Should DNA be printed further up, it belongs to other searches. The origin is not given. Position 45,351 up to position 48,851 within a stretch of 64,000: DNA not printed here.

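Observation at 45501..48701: STAND NTPase regulator with inverted SARP domain order (NTPase-TPR-wHTH-BTAD), standalone between rpoC and PBP1A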

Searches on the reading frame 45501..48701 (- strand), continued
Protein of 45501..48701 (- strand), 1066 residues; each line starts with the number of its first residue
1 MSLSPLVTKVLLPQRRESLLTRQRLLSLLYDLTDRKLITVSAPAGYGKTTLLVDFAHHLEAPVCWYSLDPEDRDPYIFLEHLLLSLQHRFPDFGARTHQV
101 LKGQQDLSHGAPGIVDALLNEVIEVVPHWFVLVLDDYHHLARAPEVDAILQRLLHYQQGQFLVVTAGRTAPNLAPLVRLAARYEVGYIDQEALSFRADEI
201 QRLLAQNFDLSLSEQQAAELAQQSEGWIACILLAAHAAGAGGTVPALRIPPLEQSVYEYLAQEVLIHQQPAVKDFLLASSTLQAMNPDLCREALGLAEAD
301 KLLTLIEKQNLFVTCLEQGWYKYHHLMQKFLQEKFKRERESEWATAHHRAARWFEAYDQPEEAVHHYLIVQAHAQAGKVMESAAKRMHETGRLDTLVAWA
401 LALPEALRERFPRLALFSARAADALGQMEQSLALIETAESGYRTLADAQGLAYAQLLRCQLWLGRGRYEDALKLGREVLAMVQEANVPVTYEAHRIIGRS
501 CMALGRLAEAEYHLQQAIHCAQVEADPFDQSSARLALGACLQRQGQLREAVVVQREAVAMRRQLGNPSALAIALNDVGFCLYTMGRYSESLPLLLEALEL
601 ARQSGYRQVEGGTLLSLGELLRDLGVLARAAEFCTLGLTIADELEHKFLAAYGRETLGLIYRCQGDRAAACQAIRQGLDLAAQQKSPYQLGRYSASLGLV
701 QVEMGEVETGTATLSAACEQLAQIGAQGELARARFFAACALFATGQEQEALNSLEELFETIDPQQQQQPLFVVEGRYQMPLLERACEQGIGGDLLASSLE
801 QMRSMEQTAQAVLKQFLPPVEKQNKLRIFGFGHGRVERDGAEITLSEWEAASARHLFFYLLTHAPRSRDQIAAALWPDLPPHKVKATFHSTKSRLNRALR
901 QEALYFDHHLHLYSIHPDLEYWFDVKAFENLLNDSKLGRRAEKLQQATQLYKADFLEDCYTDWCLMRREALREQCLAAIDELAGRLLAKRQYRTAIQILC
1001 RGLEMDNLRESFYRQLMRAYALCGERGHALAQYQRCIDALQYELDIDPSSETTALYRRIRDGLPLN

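Call 13: find_encoding_contigs(protein=P0001, flank=10000, max_places=3)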
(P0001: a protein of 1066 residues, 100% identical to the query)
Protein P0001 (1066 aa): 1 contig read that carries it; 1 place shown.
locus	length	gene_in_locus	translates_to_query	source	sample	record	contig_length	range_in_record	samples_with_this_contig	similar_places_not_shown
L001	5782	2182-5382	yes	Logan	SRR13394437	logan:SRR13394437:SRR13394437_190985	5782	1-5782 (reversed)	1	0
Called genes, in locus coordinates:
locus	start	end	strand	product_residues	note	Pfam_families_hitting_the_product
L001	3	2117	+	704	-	?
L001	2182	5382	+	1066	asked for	PF13401:AAA_22 (faint), PF25873:WHD_MalT, PF07719:TPR_2 (faint), PF17874:TPR_MalT (weak), PF13424:TPR_12 (weak), PF17874:TPR_MalT (weak), PF13424:TPR_12 (weak), PF03704:BTAD, +2 more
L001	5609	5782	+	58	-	?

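Call 14: find_encoding_contigs(protein=P0017, flank=10000, max_places=3)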
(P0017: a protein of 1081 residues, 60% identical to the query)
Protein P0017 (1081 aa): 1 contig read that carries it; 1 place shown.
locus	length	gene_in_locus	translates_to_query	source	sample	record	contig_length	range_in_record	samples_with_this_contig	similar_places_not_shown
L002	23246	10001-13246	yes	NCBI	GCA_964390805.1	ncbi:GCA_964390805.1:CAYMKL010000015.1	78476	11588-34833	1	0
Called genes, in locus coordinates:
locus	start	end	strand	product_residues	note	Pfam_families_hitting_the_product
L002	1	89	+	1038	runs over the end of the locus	PF00989:PAS, PF08448:PAS_4, PF13426:PAS_9, PF01590:GAF, PF13185:GAF_2, PF13492:GAF_3, PF01590:GAF, PF13185:GAF_2, +9 more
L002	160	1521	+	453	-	-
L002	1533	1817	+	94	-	PF00708:Acylphosphatase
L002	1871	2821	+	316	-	-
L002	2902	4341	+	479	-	PF00701:DHDPS, PF08714:Fae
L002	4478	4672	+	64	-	PF20095:DUF6485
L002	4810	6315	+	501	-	PF00701:DHDPS, PF08714:Fae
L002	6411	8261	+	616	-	PF04389:Peptidase_M28, PF01546:Peptidase_M20 (faint)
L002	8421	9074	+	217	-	PF00963:Cohesin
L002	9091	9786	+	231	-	PF00881:Nitroreductase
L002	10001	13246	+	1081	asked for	PF07721:TPR_4 (faint), PF25873:WHD_MalT, PF13424:TPR_12, PF17874:TPR_MalT, PF07719:TPR_2 (weak), PF13374:TPR_10 (weak), PF13424:TPR_12, PF03704:BTAD, +3 more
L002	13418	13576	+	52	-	-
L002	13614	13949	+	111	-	PF14407:Frankia_peptide (weak)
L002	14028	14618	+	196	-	-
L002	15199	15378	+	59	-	-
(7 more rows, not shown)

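Call 15: find_encoding_contigs(protein=P0047, flank=10000, max_places=3)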
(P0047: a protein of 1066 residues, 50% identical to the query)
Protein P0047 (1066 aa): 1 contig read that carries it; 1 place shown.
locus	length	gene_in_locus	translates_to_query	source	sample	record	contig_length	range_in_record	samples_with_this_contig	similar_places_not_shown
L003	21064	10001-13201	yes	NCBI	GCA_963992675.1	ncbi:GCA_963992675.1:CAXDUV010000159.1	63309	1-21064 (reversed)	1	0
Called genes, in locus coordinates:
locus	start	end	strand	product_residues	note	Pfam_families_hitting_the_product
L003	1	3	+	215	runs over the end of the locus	PF02163:Peptidase_M50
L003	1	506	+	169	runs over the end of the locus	PF01966:HD (faint)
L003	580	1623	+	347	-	PF02153:PDH_N, PF20463:PDH_C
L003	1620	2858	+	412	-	PF13439:Glyco_transf_4, PF13579:Glyco_trans_4_4, PF00534:Glycos_transf_1, PF13692:Glyco_trans_1_4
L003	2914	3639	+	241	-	PF00702:Hydrolase, PF13419:HAD_2 (weak)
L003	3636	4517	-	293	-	-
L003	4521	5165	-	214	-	PF13189:Cytidylate_kin2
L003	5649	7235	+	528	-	PF12229:PG_binding_4, PF01476:LysM, PF03734:YkuD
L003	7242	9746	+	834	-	PF17764:PriA_3primeBD, PF00270:DEAD, PF04851:ResIII, PF18319:Zn_ribbon_PriA, PF00271:Helicase_C, PF18074:PriA_C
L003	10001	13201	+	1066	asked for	PF25873:WHD_MalT, PF13374:TPR_10 (faint), PF07719:TPR_2 (faint), PF13176:TPR_7 (faint), PF13424:TPR_12, PF17874:TPR_MalT, PF13424:TPR_12, PF03704:BTAD, +4 more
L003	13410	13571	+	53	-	-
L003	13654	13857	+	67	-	-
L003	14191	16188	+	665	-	PF26965:MimR_N, PF00989:PAS, PF00158:Sigma54_activat, PF13191:AAA_16 (weak), PF14532:Sigma54_activ_2, PF00004:AAA (weak), PF25601:AAA_lid_14, PF02954:HTH_8, +1 more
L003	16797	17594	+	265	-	PF00230:MIP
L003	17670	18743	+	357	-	PF02733:Dak1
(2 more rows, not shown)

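Call 16: find_encoding_contigs(protein=P0021, flank=10000, max_places=3)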
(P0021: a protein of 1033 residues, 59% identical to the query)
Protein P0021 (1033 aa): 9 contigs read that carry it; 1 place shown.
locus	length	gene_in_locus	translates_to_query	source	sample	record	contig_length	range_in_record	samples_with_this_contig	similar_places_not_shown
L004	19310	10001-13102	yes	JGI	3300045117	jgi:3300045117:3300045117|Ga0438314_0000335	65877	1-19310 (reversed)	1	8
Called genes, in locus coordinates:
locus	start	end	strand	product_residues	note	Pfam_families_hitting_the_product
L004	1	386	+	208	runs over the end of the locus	PF12686:DUF3800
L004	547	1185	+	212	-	PF03848:TehB, PF05175:MTS (weak), PF13489:Methyltransf_23, PF13649:Methyltransf_25, PF13847:Methyltransf_31, PF08241:Methyltransf_11, PF08242:Methyltransf_12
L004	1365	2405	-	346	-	PF02086:MethyltransfD12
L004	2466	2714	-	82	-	PF02604:PhdYeFM_antitox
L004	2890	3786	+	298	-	PF14397:ATPgrasp_ST (weak)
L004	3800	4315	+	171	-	-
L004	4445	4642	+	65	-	PF20095:DUF6485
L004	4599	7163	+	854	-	PF04389:Peptidase_M28, PF01546:Peptidase_M20 (weak), PF00404:Dockerin_1 (faint), PF00963:Cohesin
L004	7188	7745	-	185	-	-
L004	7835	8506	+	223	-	PF00881:Nitroreductase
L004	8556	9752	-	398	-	PF13347:MFS_2 (weak), PF07690:MFS_1, PF12832:MFS_1_like (weak), PF00083:Sugar_tr (faint), PF07690:MFS_1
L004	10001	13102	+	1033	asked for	PF13191:AAA_16 (weak), PF25873:WHD_MalT, PF17874:TPR_MalT, PF13424:TPR_12, PF13432:TPR_16 (weak), PF17874:TPR_MalT, PF13424:TPR_12, PF03704:BTAD, +6 more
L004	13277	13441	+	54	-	-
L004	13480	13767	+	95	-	-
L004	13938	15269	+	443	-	PF01590:GAF, PF13185:GAF_2, PF13492:GAF_3 (faint), PF13487:HD_5, PF01966:HD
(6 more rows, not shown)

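Call 17: find_encoding_contigs(protein=P0023, flank=10000, max_places=2)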
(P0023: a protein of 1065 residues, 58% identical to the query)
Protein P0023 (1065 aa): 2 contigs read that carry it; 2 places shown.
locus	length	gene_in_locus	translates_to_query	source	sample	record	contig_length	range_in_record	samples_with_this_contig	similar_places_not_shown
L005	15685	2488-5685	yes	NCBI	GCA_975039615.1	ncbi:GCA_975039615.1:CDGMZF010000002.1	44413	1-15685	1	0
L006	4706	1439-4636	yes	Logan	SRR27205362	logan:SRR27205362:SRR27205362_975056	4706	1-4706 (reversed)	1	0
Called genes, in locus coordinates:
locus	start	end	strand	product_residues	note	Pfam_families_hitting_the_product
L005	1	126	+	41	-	?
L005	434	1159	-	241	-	PF14706:Tnp_DNA_bind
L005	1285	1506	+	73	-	-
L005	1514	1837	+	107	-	-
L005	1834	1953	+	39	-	-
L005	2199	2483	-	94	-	-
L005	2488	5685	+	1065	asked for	PF07721:TPR_4 (faint), PF25873:WHD_MalT, PF13374:TPR_10 (faint), PF17874:TPR_MalT, PF13424:TPR_12, PF17874:TPR_MalT, PF13424:TPR_12 (weak), PF03704:BTAD, +6 more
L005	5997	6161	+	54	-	-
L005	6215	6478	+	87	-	PF14407:Frankia_peptide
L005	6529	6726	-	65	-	-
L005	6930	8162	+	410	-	PF13347:MFS_2 (faint), PF00083:Sugar_tr (faint), PF07690:MFS_1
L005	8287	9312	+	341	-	PF08100:Dimerisation, PF09339:HTH_IclR (faint), PF00891:Methyltransf_2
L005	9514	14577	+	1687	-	PF00501:AMP-binding, PF13193:AMP-binding_C, PF00550:PP-binding, PF00668:Condensation, PF00501:AMP-binding, PF13193:AMP-binding_C, PF00550:PP-binding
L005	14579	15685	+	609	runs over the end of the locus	PF02310:B12-binding, PF04055:Radical_SAM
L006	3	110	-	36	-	?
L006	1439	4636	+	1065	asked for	PF07721:TPR_4 (faint), PF25873:WHD_MalT, PF13374:TPR_10 (faint), PF17874:TPR_MalT, PF13424:TPR_12, PF17874:TPR_MalT, PF13424:TPR_12 (weak), PF03704:BTAD, +6 more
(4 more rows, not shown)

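Call 18: find_encoding_contigs(protein=P0052, flank=10000, max_places=2)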
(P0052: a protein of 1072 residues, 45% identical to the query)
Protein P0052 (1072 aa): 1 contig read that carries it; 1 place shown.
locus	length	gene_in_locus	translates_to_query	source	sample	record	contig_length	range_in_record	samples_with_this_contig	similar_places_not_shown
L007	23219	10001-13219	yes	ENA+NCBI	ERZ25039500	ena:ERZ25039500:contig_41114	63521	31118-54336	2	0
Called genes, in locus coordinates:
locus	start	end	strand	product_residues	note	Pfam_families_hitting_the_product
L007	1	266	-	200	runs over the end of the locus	PF13248:Zn_ribbon_3 (weak)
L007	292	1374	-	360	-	-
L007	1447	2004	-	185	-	PF12831:FAD_oxidored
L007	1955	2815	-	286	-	PF00890:FAD_binding_2 (weak), PF01134:GIDA (weak), PF07992:Pyr_redox_2 (weak), PF12831:FAD_oxidored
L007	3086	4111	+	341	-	PF00356:LacI, PF00532:Peripla_BP_1, PF13377:Peripla_BP_3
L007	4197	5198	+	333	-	PF00528:BPD_transp_1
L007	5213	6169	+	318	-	PF00528:BPD_transp_1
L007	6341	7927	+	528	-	PF01547:SBP_bac_1, PF12010:DUF3502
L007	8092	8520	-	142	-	-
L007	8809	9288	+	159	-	PF00155:Aminotran_1_2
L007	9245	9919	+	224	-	PF00155:Aminotran_1_2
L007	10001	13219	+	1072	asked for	PF25873:WHD_MalT, PF00515:TPR_1 (faint), PF13374:TPR_10 (faint), PF17874:TPR_MalT, PF13181:TPR_8 (faint), PF13424:TPR_12, PF07719:TPR_2 (weak), PF03704:BTAD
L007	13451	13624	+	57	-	-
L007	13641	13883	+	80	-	PF14407:Frankia_peptide (weak)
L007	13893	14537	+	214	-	-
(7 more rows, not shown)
